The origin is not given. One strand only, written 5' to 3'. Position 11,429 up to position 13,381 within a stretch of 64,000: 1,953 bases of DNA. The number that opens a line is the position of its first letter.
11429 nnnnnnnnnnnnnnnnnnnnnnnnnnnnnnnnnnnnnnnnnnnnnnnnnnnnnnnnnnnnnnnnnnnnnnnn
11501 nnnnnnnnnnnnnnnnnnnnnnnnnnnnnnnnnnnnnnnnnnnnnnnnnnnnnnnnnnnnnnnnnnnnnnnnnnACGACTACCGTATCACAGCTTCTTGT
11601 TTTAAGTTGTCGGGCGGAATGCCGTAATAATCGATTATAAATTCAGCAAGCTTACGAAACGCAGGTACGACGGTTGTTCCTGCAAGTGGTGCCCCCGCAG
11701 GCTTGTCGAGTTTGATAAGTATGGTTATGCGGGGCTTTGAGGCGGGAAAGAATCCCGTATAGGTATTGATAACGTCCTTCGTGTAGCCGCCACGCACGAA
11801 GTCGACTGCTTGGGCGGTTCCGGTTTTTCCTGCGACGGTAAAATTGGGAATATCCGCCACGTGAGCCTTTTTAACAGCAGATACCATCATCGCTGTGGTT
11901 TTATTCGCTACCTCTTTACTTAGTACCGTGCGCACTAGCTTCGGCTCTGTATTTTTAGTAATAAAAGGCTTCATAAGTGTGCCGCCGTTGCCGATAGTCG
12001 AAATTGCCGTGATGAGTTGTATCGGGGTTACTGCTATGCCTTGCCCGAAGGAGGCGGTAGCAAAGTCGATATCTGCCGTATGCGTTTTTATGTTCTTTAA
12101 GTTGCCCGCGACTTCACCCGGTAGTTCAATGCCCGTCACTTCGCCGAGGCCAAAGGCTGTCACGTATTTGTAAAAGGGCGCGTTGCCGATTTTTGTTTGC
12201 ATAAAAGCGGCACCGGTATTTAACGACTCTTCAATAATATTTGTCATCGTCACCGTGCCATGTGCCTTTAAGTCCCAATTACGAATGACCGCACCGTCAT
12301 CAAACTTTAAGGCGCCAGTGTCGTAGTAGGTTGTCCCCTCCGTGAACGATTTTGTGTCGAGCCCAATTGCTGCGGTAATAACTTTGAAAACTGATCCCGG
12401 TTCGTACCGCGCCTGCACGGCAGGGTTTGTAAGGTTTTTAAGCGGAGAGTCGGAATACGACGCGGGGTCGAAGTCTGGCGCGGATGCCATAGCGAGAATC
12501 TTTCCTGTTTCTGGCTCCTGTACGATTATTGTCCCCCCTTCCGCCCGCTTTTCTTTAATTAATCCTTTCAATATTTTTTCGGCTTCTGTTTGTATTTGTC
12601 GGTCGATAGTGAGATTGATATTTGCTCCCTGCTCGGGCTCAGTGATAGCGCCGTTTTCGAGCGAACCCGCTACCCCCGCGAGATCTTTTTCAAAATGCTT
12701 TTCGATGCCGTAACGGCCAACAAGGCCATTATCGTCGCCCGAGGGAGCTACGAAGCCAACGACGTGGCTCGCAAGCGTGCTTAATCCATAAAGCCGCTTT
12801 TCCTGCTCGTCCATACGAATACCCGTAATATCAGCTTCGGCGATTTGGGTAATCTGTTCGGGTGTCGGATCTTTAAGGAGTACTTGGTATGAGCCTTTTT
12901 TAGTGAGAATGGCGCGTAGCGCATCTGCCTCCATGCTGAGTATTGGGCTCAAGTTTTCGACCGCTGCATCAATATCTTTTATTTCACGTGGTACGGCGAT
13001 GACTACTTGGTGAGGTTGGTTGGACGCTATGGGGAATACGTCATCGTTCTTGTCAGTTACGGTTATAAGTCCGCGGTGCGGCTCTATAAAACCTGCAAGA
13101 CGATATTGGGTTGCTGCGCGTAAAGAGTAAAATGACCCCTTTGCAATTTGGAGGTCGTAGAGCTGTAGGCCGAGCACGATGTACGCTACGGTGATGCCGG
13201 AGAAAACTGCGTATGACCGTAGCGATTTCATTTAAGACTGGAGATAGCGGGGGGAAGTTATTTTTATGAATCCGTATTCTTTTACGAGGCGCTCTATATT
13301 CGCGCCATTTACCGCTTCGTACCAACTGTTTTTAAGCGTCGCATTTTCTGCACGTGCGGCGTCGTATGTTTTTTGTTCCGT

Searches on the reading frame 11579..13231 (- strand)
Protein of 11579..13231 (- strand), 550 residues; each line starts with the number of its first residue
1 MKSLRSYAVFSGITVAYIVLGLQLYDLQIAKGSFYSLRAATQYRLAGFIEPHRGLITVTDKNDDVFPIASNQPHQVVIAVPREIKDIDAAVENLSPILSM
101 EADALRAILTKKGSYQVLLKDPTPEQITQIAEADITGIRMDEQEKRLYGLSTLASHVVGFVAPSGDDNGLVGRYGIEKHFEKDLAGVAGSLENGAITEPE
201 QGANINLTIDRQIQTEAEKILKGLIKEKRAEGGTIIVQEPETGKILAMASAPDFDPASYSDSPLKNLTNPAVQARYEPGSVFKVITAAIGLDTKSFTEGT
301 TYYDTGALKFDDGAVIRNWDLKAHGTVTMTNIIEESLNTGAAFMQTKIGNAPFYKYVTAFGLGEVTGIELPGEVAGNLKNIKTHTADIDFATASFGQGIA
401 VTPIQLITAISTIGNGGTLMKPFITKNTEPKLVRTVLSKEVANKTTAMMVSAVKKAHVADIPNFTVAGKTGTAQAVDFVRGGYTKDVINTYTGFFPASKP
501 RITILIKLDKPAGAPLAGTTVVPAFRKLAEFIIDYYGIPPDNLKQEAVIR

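Call 12: find_encoding_contigs(protein=window:11579-13231:-, flank=10000, max_places=1)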
Protein window:11579-13231:- (550 aa): 6 contigs read that carry it; 1 place shown.
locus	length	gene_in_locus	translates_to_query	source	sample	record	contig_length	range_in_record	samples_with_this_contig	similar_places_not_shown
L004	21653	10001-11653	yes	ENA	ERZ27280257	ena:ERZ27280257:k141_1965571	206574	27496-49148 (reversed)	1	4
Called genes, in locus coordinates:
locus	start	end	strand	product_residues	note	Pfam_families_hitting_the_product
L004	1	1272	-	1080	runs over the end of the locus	PF02811:PHP, PF07733:DNA_pol3_alpha, PF17657:DNA_pol3_finger, PF14579:HHH_6, PF01336:tRNA_anti-codon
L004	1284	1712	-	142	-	-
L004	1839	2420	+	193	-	PF01351:RNase_HII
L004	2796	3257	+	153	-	PF01029:NusB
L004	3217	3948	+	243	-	PF22935:RM44_endonuclase (faint), PF14622:Ribonucleas_3_3, PF00636:Ribonuclease_3, PF22892:DSRM_MRPL44 (weak), PF00035:dsrm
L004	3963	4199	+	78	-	PF00886:Ribosomal_S16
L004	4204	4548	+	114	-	PF13083:KH_KhpA-B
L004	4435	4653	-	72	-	-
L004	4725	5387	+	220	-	PF01746:tRNA_m1G_MT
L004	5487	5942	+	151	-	PF16697:Yop-YscD_cpl, PF00498:FHA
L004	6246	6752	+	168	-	PF00466:Ribosomal_L10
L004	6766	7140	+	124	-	PF16320:Ribosomal_L12_N, PF00542:Ribosomal_L12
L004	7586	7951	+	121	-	-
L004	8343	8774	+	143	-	PF02381:MraZ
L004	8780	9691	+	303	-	PF01795:Methyltransf_5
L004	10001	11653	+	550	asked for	PF03717:PBP_dimer, PF00905:Transpeptidase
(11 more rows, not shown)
